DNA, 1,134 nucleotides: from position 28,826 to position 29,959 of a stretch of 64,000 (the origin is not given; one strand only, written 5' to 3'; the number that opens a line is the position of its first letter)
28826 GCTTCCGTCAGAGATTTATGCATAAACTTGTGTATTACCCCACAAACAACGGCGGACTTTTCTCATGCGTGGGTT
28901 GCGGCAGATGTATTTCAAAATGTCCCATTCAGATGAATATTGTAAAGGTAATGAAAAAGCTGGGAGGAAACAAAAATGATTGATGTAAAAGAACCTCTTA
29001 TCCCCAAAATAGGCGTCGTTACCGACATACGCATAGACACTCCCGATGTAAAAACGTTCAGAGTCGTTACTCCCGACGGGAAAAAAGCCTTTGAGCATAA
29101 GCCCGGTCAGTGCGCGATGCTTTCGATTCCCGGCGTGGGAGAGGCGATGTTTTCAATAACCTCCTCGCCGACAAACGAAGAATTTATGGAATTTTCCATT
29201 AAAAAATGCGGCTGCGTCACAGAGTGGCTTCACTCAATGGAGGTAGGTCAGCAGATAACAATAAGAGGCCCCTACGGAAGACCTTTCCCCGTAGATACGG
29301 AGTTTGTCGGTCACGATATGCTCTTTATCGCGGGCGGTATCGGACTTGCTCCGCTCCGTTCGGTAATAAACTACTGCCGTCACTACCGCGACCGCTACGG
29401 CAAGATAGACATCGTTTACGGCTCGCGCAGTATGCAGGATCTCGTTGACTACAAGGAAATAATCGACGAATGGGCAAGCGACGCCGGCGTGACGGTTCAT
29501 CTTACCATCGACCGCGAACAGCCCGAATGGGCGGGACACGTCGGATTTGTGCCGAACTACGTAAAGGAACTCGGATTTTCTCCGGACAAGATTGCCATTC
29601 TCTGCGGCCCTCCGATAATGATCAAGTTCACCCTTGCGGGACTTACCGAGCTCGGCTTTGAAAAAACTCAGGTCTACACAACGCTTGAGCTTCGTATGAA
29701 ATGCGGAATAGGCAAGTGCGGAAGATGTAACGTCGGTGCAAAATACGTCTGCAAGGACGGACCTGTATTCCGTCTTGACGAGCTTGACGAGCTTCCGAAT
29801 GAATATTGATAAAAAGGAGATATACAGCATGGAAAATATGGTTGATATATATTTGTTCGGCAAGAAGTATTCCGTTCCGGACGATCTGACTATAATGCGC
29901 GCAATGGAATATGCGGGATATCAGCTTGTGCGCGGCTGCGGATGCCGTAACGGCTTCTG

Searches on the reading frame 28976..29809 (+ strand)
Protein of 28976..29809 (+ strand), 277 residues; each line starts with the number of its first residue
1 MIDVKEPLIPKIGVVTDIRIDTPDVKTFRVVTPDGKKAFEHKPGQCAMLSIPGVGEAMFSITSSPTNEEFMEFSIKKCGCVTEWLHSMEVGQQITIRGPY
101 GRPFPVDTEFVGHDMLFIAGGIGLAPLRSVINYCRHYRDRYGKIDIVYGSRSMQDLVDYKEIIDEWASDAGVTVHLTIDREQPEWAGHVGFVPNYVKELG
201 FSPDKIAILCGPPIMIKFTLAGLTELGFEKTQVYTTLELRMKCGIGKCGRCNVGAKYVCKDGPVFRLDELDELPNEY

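Call 4: search_protein_families(library=pfam, proteins=[window:28976-29809:+], max_evalue=0.01)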
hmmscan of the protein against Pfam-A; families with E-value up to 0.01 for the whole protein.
window:28976-29809:+ (277 aa): 3 families
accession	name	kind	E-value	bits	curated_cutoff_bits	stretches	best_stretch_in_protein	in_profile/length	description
PF00175.26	NAD_binding_1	-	1.4e-14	55.1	22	1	117-219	1-107/109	Oxidoreductase NAD-binding domain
PF10418.14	DHODB_Fe-S_bind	-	2.2e-11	43.7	23.9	1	238-270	1-40/41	Iron-sulfur cluster binding domain of dihydroorotate dehydrogenase B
PF00970.30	FAD_binding_6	-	1.7e-07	31.9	21.1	1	22-102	11-96/99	Oxidoreductase FAD-binding domain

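Call 5: search_protein_families(library=ncbifam, proteins=[window:28976-29809:+], max_evalue=0.001)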
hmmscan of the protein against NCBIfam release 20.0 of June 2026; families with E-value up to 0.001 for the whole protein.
window:28976-29809:+ (277 aa): 24 families
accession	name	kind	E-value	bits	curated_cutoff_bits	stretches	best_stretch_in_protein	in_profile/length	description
NF006220.0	PRK08345.1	subfamily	3.7e-67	226.7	395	1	26-266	28-283/294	cytochrome-c3 hydrogenase subunit gamma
NF040835.1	sulfhyd_HydG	equivalog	9.3e-60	202.3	650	1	26-266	35-280/292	NADPH-dependent hydrogenase/sulfhydrogenase 1 subunit gamma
TIGR02911.1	sulfite_red_B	equivalog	4.2e-53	180.1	288.6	1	10-267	5-253/261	anaerobic sulfite reductase subunit AsrB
NF040830.1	sulfhyd_ShyC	equivalog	4.6e-50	170.4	600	1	25-266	23-277/288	NAD(P)-dependent hydrogenase/sulfhydrogenase 2 subunit gamma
NF000796.0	PRK00054.1-1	equivalog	8.1e-44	149.8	224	1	14-271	7-236/254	dihydroorotate dehydrogenase electron transfer subunit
NF000798.0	PRK00054.1-3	equivalog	1e-25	90.8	219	1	36-267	26-239/244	dihydroorotate dehydrogenase electron transfer subunit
NF040810.1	BenC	equivalog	7.7e-21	74.6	430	1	24-234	118-326/333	benzoate 1,2-dioxygenase electron transfer component BenC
NF000799.0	PRK00054.1-4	equivalog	1.2e-20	73.6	314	1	72-269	68-255/258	dihydroorotate dehydrogenase electron transfer subunit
TIGR01941.1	nqrF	equivalog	3e-20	72.5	295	1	76-233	237-398/405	NADH:ubiquinone reductase (Na(+)-transporting) subunit F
NF045803.1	MethMoxFADbindMmoC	equivalog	1.7e-19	69.8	500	1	33-235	132-337/343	aromatic/alkene monooxygenase hydroxylase FAD-binding subunit MmoC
NF008822.0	PRK11872.1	equivalog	1.9e-17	63.3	402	1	13-235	109-332/341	anthranilate 1,2-dioxygenase electron transfer component AntC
NF004862.0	PRK06222.1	subfamily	2e-17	63.6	220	1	37-268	24-246/281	sulfide/dihydroorotate dehydrogenase-like FAD/NAD-binding protein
NF058606.1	GlBtMonoRdsGbcB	equivalog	4e-17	62.1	500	1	20-232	23-241/362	glycine betaine monooxygenase reductase subunit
NF000797.0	PRK00054.1-2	equivalog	1.6e-16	60.4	270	1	79-267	83-262/267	dihydroorotate dehydrogenase electron transfer subunit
NF005963.0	PRK08051.1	equivalog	4.5e-16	58.8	230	1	34-220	24-211/233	NAD(P)H-flavin reductase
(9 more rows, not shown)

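Call 67: search_solved_structures(query=window:28976-29809:+, max_evalue=1e-10, show_alignments=0)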
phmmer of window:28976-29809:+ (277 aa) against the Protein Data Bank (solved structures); distinct sequences matched with E-value up to 1e-10: 18.
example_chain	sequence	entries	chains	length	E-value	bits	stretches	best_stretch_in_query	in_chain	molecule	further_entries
9nez_C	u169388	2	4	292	9e-58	198.8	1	21-270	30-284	Sulfhydrogenase 1 subunit gamma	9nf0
7qu3_A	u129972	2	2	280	2.3e-19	72.8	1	79-233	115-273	Na(+)-translocating NADH-quinone reductase subunit F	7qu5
7qty_A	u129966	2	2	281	5e-18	68.4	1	79-232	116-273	Na(+)-translocating NADH-quinone reductase subunit F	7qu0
8a1t_F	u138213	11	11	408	5.6e-16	61.6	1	79-233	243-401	Na(+)-translocating NADH-quinone reductase subunit F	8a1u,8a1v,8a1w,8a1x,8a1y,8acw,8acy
8ad3_A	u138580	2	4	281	5.6e-16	61.6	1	79-233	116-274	Na(+)-translocating NADH-quinone reductase subunit F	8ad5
4u9u_A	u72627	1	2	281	5.7e-16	61.6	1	79-233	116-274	Na(+)-translocating NADH-quinone reductase subunit F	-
8ad4_A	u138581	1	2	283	5.8e-16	61.6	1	79-233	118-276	Na(+)-translocating NADH-quinone reductase subunit F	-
4uaj_A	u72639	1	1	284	5.8e-16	61.6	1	79-233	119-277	Na(+)-translocating NADH-quinone reductase subunit F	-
7xk3_F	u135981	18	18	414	5.9e-16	61.5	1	79-233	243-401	Na(+)-translocating NADH-quinone reductase subunit F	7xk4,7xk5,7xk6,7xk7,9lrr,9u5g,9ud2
5ksw_B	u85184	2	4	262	4.4e-15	58.7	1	84-266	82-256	Dihydroorotate dehydrogenase B (NAD(+)), electron transfer subunit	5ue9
1ep1_B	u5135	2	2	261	3e-14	55.9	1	82-266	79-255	DIHYDROOROTATE DEHYDROGENASE B (PYRK SUBUNIT)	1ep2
1ep3_B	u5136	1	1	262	3e-14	55.9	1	82-266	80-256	DIHYDROOROTATE DEHYDROGENASE B (PYRK SUBUNIT)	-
2r6h_A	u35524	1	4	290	8.1e-14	54.5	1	77-232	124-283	NADH:ubiquinone oxidoreductase, Na translocating, F subunit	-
4ylf_A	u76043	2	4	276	8.2e-14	54.5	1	23-271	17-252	Dihydroorotate dehydrogenase B (NAD(+)), electron transfer subunit homolog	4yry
5yly_A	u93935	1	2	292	6.8e-13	51.5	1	79-231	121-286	Nitrate reductase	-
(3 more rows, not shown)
